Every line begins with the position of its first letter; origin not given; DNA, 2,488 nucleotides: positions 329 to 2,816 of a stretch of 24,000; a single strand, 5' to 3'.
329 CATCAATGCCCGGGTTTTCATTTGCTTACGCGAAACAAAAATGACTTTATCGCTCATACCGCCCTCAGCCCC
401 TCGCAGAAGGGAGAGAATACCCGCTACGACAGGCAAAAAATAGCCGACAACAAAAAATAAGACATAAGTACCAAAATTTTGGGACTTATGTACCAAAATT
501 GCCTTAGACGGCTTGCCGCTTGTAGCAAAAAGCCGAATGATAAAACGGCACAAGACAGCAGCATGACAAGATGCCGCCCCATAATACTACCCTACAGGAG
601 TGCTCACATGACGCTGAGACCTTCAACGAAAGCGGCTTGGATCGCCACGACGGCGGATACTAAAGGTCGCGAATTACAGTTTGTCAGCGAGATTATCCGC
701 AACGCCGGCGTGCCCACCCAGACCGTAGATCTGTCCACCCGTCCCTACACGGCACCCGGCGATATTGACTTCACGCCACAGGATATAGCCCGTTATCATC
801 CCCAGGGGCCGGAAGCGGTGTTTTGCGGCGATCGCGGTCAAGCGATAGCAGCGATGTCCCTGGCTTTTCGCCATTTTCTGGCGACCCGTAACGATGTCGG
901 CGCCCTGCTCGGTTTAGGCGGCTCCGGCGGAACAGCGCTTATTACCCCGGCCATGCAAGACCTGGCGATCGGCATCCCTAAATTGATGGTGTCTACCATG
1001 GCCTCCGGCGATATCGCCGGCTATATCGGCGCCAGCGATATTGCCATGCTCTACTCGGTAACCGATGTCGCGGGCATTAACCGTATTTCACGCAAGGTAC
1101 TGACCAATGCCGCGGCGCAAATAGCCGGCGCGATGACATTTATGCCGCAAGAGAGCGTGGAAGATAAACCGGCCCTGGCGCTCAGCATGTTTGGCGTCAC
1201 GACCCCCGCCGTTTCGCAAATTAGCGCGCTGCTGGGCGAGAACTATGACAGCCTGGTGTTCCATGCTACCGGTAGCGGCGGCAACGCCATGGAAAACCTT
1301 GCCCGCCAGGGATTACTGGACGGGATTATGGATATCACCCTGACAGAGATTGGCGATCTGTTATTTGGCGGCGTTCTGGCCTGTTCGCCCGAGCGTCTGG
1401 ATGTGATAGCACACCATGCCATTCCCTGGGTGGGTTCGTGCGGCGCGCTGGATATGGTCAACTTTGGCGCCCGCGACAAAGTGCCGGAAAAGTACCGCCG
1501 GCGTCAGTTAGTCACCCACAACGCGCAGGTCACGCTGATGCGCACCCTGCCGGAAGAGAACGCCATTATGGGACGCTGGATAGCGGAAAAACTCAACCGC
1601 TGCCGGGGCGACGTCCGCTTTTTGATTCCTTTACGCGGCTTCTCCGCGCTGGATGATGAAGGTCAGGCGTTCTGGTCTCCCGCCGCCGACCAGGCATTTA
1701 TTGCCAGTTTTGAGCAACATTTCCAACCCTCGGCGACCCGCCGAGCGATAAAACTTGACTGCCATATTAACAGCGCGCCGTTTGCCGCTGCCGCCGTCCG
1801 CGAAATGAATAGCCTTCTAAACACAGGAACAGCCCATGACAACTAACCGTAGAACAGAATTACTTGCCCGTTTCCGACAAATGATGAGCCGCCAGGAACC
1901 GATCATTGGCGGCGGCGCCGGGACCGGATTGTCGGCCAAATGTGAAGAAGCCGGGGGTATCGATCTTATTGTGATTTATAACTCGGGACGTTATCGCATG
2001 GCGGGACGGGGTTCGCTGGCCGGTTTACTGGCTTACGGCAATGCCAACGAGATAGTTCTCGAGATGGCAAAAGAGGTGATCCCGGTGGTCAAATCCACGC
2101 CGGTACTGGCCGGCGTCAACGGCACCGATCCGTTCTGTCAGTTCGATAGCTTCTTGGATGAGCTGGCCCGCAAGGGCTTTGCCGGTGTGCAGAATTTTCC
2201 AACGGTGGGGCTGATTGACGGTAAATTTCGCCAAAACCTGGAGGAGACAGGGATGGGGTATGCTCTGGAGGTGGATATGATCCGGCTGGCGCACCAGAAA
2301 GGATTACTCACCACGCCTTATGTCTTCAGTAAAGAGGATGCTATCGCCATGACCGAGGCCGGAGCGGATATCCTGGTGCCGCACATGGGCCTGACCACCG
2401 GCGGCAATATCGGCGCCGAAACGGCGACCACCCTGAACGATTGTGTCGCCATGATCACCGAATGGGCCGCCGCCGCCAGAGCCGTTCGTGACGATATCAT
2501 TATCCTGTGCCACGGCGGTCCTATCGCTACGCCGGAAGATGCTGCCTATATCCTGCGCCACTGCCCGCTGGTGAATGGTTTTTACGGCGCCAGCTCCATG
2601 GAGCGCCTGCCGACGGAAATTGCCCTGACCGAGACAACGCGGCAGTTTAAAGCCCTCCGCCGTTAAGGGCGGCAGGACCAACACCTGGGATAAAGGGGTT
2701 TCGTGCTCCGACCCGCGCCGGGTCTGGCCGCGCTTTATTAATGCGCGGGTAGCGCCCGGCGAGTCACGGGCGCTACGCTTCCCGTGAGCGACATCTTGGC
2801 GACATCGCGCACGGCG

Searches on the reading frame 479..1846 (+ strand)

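Call 5: search_protein_families(library=ncbifam, proteins=[window:479-1846:+], max_evalue=0.01)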
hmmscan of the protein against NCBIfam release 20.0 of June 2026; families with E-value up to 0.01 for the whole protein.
window:479-1846:+ (455 aa): 4 families
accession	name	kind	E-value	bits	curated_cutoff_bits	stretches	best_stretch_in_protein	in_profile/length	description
NF002673.0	PRK02399.1-1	equivalog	1.4e-187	623.6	520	1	51-448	3-400/404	hypothetical protein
NF002675.0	PRK02399.1-3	equivalog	8.8e-164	545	648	1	53-447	4-396/398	hypothetical protein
NF002674.0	PRK02399.1-2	subfamily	1.8e-123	412.3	335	1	53-450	5-404/410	hypothetical protein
NF002676.0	PRK02399.1-4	equivalog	1.7e-76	257.8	556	1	51-451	5-408/415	hypothetical protein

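Call 6: search_protein_families(library=pfam, proteins=[window:479-1846:+], max_evalue=0.01)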
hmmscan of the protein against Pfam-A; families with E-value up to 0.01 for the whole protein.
window:479-1846:+ (455 aa): 2 families
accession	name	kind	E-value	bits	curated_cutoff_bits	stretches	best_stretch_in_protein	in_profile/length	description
PF23189.1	UPF0261_C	-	2.5e-85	285.6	27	1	230-446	1-217/218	Uncharacterised protein family (UPF0261) C-terminal domain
PF06792.17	UPF0261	-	2.6e-57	194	27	1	54-221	4-173/176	Uncharacterised protein family (UPF0261) N-terminal domain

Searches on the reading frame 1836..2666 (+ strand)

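Call 5: search_protein_families(library=ncbifam, proteins=[window:1836-2666:+], max_evalue=0.01)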
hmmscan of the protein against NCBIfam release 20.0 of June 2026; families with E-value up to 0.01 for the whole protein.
window:1836-2666:+ (276 aa): 1 family
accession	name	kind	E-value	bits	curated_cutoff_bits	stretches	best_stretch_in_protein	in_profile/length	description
TIGR01768.1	GGGP-family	subfamily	0.0018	17.8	113.25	0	162-181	187-206/224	geranylgeranylglyceryl phosphate synthase family protein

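Call 6: search_protein_families(library=pfam, proteins=[window:1836-2666:+], max_evalue=0.01)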
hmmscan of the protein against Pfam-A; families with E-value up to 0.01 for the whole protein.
window:1836-2666:+ (276 aa): 1 family
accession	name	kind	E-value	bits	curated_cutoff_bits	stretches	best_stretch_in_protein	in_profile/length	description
PF09370.16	PEP_hydrolase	-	8.3e-132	438.7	33.8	1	9-273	2-266/267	Phosphoenolpyruvate hydrolase-like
